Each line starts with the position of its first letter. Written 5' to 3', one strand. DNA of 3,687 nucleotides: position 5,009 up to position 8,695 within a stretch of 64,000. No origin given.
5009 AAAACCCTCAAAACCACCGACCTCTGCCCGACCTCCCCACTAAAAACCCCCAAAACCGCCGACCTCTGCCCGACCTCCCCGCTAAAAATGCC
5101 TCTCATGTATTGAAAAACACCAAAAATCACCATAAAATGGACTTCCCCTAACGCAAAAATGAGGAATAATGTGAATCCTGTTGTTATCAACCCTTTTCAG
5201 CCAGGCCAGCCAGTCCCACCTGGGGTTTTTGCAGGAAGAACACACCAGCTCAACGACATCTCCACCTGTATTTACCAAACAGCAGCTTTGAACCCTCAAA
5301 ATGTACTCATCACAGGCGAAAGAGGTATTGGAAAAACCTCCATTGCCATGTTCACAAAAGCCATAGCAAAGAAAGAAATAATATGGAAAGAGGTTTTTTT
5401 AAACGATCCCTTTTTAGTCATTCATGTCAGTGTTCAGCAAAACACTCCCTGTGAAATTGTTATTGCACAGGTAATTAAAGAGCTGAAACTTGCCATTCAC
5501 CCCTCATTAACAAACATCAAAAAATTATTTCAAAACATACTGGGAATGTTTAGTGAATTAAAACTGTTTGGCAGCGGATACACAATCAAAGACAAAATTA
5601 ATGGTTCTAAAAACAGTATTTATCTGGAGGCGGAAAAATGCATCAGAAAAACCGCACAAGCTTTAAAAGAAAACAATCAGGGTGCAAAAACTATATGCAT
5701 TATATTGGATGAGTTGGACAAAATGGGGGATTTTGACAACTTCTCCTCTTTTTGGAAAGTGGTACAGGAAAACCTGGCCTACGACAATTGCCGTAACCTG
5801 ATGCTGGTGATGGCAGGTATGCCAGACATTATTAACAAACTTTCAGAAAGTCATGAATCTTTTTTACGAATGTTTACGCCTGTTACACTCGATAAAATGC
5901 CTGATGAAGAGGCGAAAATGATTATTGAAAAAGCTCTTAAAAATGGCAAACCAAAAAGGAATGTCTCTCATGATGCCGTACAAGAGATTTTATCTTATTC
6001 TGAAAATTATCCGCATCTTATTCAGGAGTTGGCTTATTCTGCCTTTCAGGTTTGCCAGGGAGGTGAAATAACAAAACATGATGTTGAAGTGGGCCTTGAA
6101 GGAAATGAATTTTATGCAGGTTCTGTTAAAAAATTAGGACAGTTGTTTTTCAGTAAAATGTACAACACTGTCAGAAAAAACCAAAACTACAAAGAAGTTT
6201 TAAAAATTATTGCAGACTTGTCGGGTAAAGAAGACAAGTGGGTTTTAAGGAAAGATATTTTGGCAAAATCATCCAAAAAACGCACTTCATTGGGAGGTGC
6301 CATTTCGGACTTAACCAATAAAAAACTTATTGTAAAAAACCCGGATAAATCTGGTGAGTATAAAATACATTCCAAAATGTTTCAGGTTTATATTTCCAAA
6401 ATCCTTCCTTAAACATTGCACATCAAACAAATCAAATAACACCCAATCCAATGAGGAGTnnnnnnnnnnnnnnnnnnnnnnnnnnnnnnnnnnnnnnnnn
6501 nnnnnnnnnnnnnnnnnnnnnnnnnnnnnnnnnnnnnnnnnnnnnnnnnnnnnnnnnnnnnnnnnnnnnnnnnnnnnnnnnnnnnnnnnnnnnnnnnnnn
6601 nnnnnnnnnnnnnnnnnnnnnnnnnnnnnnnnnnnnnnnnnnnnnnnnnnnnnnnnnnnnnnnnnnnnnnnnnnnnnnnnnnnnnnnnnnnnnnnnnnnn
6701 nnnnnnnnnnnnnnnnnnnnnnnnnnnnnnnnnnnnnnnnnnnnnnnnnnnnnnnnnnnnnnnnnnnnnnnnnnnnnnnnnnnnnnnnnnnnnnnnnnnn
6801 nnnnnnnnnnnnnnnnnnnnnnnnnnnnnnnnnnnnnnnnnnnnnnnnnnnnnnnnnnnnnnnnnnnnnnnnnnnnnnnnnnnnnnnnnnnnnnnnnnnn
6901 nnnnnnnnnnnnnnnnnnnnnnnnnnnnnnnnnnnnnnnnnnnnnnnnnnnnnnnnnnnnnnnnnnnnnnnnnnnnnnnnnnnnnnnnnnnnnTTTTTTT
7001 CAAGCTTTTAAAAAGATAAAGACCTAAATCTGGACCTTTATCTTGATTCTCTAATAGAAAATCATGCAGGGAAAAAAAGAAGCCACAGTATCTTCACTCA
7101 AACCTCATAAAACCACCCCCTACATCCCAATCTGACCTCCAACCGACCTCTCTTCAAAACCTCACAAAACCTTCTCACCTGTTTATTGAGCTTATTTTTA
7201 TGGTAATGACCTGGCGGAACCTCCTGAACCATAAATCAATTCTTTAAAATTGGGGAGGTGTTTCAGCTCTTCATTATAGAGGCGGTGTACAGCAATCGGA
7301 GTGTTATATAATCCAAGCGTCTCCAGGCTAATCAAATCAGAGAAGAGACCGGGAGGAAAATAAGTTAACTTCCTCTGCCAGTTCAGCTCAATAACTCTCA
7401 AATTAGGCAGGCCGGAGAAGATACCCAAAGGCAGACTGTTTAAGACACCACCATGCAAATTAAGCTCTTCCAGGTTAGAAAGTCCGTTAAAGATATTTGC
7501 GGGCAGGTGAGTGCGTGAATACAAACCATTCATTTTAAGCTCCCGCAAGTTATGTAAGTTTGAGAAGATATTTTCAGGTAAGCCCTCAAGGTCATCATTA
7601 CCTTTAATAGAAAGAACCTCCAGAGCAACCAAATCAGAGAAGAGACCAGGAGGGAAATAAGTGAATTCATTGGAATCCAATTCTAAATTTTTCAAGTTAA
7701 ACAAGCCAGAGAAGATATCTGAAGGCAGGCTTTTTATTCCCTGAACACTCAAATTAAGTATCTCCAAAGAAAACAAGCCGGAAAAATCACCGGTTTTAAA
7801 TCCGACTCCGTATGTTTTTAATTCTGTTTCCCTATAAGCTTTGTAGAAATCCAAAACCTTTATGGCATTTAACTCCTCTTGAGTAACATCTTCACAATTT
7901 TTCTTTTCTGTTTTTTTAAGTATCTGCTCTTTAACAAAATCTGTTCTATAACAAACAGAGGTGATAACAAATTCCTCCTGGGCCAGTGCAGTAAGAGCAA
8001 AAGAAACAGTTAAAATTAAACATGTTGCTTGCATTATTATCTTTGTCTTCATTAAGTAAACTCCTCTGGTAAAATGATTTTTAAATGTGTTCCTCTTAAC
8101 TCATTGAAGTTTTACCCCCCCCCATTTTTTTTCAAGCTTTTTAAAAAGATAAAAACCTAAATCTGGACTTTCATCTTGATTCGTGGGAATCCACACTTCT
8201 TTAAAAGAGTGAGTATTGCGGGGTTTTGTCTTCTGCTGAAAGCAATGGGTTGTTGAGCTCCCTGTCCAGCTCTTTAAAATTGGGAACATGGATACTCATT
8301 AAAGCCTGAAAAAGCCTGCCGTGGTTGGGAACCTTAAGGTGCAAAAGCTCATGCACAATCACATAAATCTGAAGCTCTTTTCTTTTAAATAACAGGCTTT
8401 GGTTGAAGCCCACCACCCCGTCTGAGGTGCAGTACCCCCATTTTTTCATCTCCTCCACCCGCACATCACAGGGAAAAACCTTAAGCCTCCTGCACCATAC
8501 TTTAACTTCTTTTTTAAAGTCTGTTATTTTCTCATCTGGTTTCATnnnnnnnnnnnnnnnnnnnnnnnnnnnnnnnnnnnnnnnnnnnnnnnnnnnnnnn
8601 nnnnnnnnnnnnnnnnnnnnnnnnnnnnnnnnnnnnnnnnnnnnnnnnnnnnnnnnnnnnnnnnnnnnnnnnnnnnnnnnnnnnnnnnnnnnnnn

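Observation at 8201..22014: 13.8-kb Type I R-M super-operon with three cargo blocks wedged between the hsd genes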

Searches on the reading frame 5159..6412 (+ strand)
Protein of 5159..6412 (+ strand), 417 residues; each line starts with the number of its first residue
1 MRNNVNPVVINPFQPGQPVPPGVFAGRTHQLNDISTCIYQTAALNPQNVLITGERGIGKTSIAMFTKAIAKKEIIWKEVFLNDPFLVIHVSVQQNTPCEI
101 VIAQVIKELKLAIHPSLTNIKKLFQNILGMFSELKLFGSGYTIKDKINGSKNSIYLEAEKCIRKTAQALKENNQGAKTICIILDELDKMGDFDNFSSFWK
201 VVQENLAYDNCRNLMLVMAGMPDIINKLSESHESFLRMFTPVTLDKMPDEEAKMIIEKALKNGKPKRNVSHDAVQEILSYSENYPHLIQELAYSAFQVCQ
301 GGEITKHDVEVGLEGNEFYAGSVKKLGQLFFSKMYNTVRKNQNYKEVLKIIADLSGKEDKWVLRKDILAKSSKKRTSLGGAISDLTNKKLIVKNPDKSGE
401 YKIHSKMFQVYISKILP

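Call 27: search_protein_families(library=pfam, proteins=[window:5159-6412:+], max_evalue=0.01)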
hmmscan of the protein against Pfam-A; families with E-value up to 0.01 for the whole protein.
window:5159-6412:+ (417 aa): 6 families
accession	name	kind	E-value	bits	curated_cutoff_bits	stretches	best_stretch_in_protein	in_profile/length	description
PF13191.12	AAA_16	-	2.2e-08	35.2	32.6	1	24-189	2-144/167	AAA ATPase domain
PF13401.12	AAA_22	-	2.5e-07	31.5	27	1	47-226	6-128/130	AAA domain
PF00270.35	DEAD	-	0.0003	21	26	1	42-222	10-161/167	DEAD/DEAH box helicase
PF00004.35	AAA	-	0.00089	20.1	21.2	0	49-191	1-71/131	ATPase family associated with various cellular activities (AAA)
PF20703.3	nSTAND1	-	0.0011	19.1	27.1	1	22-287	14-225/379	Novel STAND NTPase 1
PF20720.3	nSTAND3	-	0.0072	16.5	27.2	0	47-65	18-36/155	Novel STAND NTPase 3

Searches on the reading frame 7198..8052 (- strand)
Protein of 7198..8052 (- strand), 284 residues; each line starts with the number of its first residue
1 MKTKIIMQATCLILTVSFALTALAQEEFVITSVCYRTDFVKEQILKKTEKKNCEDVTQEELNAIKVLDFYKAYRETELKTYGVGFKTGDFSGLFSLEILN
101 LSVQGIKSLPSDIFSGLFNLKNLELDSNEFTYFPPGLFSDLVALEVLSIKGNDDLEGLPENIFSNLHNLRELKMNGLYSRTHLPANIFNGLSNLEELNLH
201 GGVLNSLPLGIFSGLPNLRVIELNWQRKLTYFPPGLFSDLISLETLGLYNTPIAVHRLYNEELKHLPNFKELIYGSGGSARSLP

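Call 27: search_protein_families(library=pfam, proteins=[window:7198-8052:-], max_evalue=0.01)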
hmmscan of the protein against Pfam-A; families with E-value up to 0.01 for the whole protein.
window:7198-8052:- (284 aa): 6 families
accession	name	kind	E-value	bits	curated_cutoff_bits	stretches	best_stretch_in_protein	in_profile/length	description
PF13855.12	LRR_8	-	1.1e-28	99.2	27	5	95-153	2-60/61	Leucine rich repeat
PF23598.1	LRR_14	-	6e-13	48.7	40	2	139-272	19-144/353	Leucine-rich repeat region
PF13306.12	LRR_5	-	2.1e-10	41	27.7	2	90-175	30-109/127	BspA type Leucine rich repeat region (6 copies)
PF12799.13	LRR_4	-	1.4e-07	32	27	1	119-159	2-43/44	Leucine Rich repeats (2 copies)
PF25019.1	LRR_R13L1-DRL21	-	0.00026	21.4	27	0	144-200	71-125/127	R13L1/DRL21 LRRs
PF23247.1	LRR_RPS2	-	0.0023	18.4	27.9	0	119-247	29-155/160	Plant disease resistance protein RPS2-like, leucine-rich repeats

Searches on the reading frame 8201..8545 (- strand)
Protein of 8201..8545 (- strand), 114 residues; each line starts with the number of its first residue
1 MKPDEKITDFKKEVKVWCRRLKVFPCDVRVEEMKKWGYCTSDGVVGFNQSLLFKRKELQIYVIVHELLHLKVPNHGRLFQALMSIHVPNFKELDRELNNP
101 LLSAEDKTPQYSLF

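Call 3: search_protein_families(library=pfam, proteins=[window:8201-8545:-], max_evalue=0.01)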
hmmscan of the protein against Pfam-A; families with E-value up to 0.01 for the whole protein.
window:8201-8545:- (114 aa): 1 family
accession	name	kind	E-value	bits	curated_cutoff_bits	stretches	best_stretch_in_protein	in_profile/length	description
PF01863.23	YgjP-like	-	6.7e-24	85.5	26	1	9-99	115-206/207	YgjP-like, metallopeptidase domain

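Call 4: search_protein_families(library=padloc, proteins=[window:8201-8545:-], max_evalue=0.01)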
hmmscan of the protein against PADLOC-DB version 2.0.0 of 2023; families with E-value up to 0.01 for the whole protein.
window:8201-8545:- (114 aa): 0 families

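Call 84: search_protein_families(library=ncbifam, proteins=[window:8201-8545:-], max_evalue=0.001)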
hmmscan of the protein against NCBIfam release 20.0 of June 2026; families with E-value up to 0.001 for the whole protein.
window:8201-8545:- (114 aa): 0 families

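Call 94: search_protein_families(library=phrogs, proteins=[window:8201-8545:-], max_evalue=0.01)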
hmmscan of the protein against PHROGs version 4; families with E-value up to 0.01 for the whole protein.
window:8201-8545:- (114 aa): 0 families
